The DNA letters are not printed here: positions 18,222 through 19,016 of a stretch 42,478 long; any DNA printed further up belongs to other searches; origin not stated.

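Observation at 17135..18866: Archaeosortase-like gene tightly clustered with CDP-archaeol synthase and a DUF92 membrane protein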

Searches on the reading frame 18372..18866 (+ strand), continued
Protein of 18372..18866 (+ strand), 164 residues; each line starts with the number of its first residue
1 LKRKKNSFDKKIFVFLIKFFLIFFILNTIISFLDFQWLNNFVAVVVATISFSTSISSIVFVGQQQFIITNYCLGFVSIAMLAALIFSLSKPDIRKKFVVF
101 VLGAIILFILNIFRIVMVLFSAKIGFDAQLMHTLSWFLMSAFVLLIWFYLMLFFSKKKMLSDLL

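Call 50: find_encoding_contigs(protein=P0174, flank=5000, max_places=1)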
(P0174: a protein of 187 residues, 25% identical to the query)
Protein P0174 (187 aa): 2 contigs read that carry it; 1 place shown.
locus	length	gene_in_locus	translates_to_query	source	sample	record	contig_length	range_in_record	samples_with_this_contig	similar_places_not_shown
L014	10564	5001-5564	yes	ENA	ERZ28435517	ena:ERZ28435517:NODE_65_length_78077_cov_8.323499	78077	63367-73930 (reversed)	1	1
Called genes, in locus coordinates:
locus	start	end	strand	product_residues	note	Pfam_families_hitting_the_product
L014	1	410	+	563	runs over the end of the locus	PF07581:Glug (faint)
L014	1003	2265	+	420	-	PF01935:DUF87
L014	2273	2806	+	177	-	-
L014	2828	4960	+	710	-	PF00270:DEAD, PF04851:ResIII, PF21210:RNA_helicase_helical, PF00271:Helicase_C, PF02732:ERCC4, PF12826:HHH_2, PF14520:HHH_5, PF00633:HHH (weak)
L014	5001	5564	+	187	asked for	PF09721:Exosortase_EpsH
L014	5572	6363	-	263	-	-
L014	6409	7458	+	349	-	-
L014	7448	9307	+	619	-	PF00437:T2SSE, PF23989:PilB3_C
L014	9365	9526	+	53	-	PF01775:Ribosomal_L18A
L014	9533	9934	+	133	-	-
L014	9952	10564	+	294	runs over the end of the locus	PF02881:SRP54_N, PF00448:SRP54, PF13207:AAA_17 (weak)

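Call 51: find_encoding_contigs(protein=P0199, flank=5000, max_places=1)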
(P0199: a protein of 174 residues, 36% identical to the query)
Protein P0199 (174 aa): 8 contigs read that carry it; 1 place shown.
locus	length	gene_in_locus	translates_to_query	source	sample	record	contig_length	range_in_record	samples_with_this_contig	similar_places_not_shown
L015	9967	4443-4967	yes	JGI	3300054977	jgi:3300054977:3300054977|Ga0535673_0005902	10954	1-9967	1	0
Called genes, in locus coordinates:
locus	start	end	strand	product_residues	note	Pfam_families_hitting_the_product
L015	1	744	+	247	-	?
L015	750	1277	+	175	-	-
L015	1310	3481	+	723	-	PF00270:DEAD, PF04851:ResIII, PF21210:RNA_helicase_helical, PF00271:Helicase_C, PF02732:ERCC4, PF12826:HHH_2 (weak), PF14520:HHH_5 (weak), PF00633:HHH (weak)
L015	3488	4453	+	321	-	PF04312:DUF460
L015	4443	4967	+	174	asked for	PF09721:Exosortase_EpsH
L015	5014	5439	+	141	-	-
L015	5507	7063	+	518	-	-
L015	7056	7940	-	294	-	-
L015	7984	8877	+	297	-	-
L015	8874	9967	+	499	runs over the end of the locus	PF00437:T2SSE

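Call 52: find_encoding_contigs(protein=P0202, flank=5000, max_places=1)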
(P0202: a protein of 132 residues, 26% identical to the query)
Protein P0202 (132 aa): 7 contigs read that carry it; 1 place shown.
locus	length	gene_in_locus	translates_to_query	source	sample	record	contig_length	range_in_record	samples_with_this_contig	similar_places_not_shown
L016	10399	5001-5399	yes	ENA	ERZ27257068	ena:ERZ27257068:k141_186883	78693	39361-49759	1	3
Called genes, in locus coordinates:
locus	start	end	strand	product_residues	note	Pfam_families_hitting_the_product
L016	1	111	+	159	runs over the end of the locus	-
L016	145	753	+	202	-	-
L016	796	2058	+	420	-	PF01935:DUF87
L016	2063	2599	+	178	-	-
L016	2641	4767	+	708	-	PF00270:DEAD, PF04851:ResIII, PF21210:RNA_helicase_helical, PF00271:Helicase_C, PF02732:ERCC4, PF12826:HHH_2 (weak), PF14520:HHH_5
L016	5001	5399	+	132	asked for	PF09721:Exosortase_EpsH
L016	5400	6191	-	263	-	-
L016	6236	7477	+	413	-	-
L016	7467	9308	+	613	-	PF00437:T2SSE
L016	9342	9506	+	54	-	PF01775:Ribosomal_L18A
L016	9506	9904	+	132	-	-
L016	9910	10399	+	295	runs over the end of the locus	PF02881:SRP54_N, PF00448:SRP54, PF13207:AAA_17 (weak)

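Call 55: find_encoding_contigs(protein=P0155, flank=5000, max_places=1)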
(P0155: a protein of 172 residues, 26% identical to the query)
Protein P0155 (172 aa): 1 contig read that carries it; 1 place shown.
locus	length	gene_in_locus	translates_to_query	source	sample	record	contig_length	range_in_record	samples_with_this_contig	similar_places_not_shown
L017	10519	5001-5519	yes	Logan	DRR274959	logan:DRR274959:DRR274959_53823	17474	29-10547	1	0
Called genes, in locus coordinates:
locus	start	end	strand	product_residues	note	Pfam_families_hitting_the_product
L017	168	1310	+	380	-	PF02355:SecD_SecF_C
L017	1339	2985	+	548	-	PF21760:SecD_1st (weak), PF02355:SecD_SecF_C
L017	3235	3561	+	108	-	-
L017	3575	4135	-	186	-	PF27325:MJ0538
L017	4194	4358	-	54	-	-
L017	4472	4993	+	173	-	PF01864:CarS-like, PF01148:CTP_transf_1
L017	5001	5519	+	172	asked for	PF09721:Exosortase_EpsH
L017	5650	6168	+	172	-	PF00583:Acetyltransf_1, PF13673:Acetyltransf_10 (faint), PF13508:Acetyltransf_7 (weak)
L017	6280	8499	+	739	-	PF02901:PFL-like, PF01228:Gly_radical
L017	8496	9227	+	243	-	PF13353:Fer4_12, PF04055:Radical_SAM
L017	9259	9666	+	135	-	-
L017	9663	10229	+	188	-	PF02525:Flavodoxin_2 (weak), PF03358:FMN_red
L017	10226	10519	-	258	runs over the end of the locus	PF03372:Exo_endo_phos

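Call 57: find_related_loci(query=A4, collection=metagenome_contigs, flank=4000)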
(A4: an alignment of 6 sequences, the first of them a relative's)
Query A4 (197 aa) in metagenome_contigs; peptide patterns used: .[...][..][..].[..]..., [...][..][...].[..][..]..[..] (x = any residue, [..] = any of these).
141 stretches matched a pattern; 35 encode a relative of the query (tblastn E <= 1e-3); 35 distinct loci.
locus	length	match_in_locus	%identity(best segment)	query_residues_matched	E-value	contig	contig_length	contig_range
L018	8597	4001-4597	50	2-197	1e-55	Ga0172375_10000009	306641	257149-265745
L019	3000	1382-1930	49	3-197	6e-55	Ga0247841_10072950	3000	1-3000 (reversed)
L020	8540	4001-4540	51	10-197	3e-53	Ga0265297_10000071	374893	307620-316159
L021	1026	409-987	49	3-195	7e-56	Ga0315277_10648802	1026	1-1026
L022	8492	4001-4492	48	34-197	3e-51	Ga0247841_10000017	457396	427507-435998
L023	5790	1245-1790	48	16-197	4e-51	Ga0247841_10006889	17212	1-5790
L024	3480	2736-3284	48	21-197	1e-49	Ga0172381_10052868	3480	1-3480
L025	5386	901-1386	55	36-197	3e-49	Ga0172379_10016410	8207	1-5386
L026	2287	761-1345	44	1-197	2e-47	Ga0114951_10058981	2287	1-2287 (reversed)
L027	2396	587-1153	46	15-197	9e-47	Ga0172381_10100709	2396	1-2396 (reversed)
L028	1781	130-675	48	17-197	3e-47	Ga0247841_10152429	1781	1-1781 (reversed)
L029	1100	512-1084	44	3-197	1e-47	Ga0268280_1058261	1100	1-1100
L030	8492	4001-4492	54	24-197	5e-45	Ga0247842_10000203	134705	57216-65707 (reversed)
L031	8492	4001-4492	54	24-197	5e-45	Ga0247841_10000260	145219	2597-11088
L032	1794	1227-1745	45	21-193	2e-45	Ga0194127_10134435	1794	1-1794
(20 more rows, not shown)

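Call 59: list_cluster_members(proteins=[P0108, P0099, P0155, P0186, P0170, P0172, P0177, P0183, P0003])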
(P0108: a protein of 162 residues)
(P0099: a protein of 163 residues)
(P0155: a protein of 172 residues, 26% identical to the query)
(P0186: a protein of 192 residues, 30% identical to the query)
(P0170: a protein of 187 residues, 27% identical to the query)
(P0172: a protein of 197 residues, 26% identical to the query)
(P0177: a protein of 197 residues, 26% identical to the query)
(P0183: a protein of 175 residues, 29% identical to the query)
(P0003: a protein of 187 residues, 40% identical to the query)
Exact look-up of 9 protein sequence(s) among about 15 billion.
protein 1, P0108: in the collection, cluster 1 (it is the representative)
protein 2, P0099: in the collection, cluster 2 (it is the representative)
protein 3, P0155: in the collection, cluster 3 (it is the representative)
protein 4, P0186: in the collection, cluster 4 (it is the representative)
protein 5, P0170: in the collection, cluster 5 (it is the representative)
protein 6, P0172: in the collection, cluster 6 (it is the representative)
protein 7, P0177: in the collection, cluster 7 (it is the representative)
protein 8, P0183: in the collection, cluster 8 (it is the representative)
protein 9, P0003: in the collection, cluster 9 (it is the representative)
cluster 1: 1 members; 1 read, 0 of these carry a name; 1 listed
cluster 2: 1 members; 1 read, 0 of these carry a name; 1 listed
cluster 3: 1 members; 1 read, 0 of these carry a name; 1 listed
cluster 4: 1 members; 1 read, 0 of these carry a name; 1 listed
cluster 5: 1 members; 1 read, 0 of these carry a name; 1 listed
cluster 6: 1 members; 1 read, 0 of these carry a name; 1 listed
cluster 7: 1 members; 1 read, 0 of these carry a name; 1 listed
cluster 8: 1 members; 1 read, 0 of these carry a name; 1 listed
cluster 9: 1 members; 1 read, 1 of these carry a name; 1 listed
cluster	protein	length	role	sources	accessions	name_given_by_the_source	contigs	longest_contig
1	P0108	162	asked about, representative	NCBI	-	-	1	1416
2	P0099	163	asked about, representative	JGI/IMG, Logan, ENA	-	-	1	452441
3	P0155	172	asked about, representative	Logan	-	-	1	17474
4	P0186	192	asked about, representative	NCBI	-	-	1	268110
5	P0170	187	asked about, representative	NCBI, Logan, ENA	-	-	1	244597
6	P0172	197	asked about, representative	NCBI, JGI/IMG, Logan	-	-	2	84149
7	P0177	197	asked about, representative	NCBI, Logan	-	-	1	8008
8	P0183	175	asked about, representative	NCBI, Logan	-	-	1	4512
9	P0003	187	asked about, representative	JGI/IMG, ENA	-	exosortase/archaeosortase family protein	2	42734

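Call 62: find_encoding_contigs(protein=P0086, flank=5000, max_places=1)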
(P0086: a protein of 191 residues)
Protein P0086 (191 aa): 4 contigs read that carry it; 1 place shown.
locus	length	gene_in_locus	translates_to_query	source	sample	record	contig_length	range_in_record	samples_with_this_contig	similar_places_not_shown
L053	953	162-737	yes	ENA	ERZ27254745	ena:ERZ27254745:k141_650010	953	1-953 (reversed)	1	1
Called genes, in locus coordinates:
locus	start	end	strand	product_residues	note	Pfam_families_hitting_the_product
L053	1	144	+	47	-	?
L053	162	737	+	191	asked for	PF09721:Exosortase_EpsH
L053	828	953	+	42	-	?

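Call 64: find_encoding_contigs(protein=P0087, flank=5000, max_places=1)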
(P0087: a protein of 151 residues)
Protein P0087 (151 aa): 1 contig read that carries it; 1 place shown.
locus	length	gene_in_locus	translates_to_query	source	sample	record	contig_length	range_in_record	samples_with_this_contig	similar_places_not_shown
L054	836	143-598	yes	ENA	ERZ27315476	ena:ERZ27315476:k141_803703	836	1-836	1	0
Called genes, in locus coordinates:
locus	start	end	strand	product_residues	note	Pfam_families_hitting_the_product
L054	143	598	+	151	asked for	PF09721:Exosortase_EpsH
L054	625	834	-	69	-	?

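Call 65: find_encoding_contigs(protein=P0078, flank=5000, max_places=1)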
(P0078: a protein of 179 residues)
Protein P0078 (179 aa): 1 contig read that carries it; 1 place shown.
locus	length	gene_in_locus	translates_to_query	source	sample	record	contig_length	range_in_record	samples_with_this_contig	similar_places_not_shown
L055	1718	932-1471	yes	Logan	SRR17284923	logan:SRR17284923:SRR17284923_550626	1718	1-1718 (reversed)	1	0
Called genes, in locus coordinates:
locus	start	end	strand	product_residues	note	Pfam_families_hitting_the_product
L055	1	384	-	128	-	?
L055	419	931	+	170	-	PF01864:CarS-like, PF01148:CTP_transf_1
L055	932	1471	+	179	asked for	-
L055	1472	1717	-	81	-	?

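Call 76: predict_structure(alignment_id=A2)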
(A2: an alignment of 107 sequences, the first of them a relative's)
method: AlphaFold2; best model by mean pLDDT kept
length: 164 residues; sequences in the alignment: 107
mean_pLDDT: 96.1   pTM: 0.89
mean pLDDT of the five models: 96.1, 95.6, 95.6, 95.6, 95.3
residues with pLDDT >= 90: 155; 70-90: 8; 50-70: 1; < 50: 0
segments of 3 or more residues with pLDDT < 50: none
pLDDT, mean of each block of 10 residues (from residue 1): 81 97 98 98 98 98 96 97 97 98 98 98 96 97 98 94 90
secondary structure, 60 per line:
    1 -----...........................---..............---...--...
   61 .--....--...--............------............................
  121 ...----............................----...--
elements in order: H6-32 H36-49 E53-55 E58-61 E64-67 H75-86 H93-123 H128-155

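Call 78: fold_search(model_id=the predicted structure, library=pdb)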
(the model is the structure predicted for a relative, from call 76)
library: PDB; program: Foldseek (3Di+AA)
matches with E <= 10: 67; with E <= 0.001: 0
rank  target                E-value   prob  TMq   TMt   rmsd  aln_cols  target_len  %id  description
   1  4xtn_A                2.1e+00  0.07  0.24  0.17  17.6       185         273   11  Crystal structure of the light-driven sodium pump KR2 in the pentameric red form, pH 4.9 (released 2015-04-01)
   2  5tj5_E                2.2e+00  0.10  0.28  0.32  11.7       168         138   13  Atomic model for the membrane-embedded motor of a eukaryotic V-ATPase (released 2016-10-26)
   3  6yc2_D                2.4e+00  0.06  0.25  0.18  17.7       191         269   11  Crystal structure of the light-driven sodium pump KR2 in the pentameric form at room temperature, pH 8.0 (released 2020-04-08)
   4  6rf4_A                2.4e+00  0.06  0.24  0.17  17.0       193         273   10  Crystal structure of the potassium-pumping S254A mutant of the light-driven sodium pump KR2 in the pentameric form, pH (released 2019-04-24)
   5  6yt4_A                2.5e+00  0.06  0.25  0.18  17.0       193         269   11  Crystal structure of the N112A mutant of the light-driven sodium pump KR2 in the pentameric form, pH 8.0 (released 2020-06-17)
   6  6yt4_C                2.6e+00  0.06  0.25  0.18  17.1       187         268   12  Crystal structure of the N112A mutant of the light-driven sodium pump KR2 in the pentameric form, pH 8.0 (released 2020-06-17)
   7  5j5l                  2.6e+00  0.05  0.19  0.20  15.7       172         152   15  CRYSTAL STRUCTURE OF AFMP4P IN COMPLEX WITH ARACHIDONIC ACID (released 2017-04-05)
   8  5j5k                  2.8e+00  0.05  0.19  0.20  15.7       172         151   15  CRYSTAL STRUCTURE OF AFMP4P IN COMPLEX WITH PALMITIC ACID (released 2017-04-05)
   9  6yt4_D                2.9e+00  0.06  0.25  0.18  17.0       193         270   11  Crystal structure of the N112A mutant of the light-driven sodium pump KR2 in the pentameric form, pH 8.0 (released 2020-06-17)
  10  6yt4_E                2.9e+00  0.05  0.25  0.18  17.0       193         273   11  Crystal structure of the N112A mutant of the light-driven sodium pump KR2 in the pentameric form, pH 8.0 (released 2020-06-17)
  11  6yc1_A                3.1e+00  0.05  0.25  0.18  17.0       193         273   11  Crystal structure of the H30A mutant of the light-driven sodium pump KR2 in the pentameric form, pH 8.0 (released 2020-04-08)
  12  6yc0_A                3.4e+00  0.05  0.25  0.18  17.1       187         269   12  Crystal structure of the steady-state-SMX activated state of the light-driven sodium pump KR2 in the pentameric form a (released 2020-04-08)
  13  5tn9_D                3.4e+00  0.03  0.16  0.13  14.2       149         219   13  Crystal Structure of the ER-alpha Ligand-binding Domain (L372S,L536S) in Complex with the OBHS-BSC, 4-bromophenyl (1R, (released 2017-02-15)
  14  6rex_A                3.6e+00  0.04  0.24  0.17  17.0       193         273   11  Crystal structure of the light-driven sodium pump KR2 in the pentameric form, pH 6.0 (released 2019-04-24)
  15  5di7_A                3.6e+00  0.04  0.18  0.14  14.2       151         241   13  Crystal Structure of the ER-alpha Ligand-binding Domain in complex with an methyl-substituted A-CD ring estrogen deriv (released 2016-05-04)
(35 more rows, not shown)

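Call 79: find_related_loci(query=A4, collection=viral_contigs, flank=5000)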
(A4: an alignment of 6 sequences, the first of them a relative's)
Query A4 (197 aa) in viral_contigs; peptide patterns used: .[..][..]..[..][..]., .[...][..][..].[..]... (x = any residue, [..] = any of these).
6 stretches matched a pattern, but none encodes a relative of the query by tblastn (E <= 1e-3).
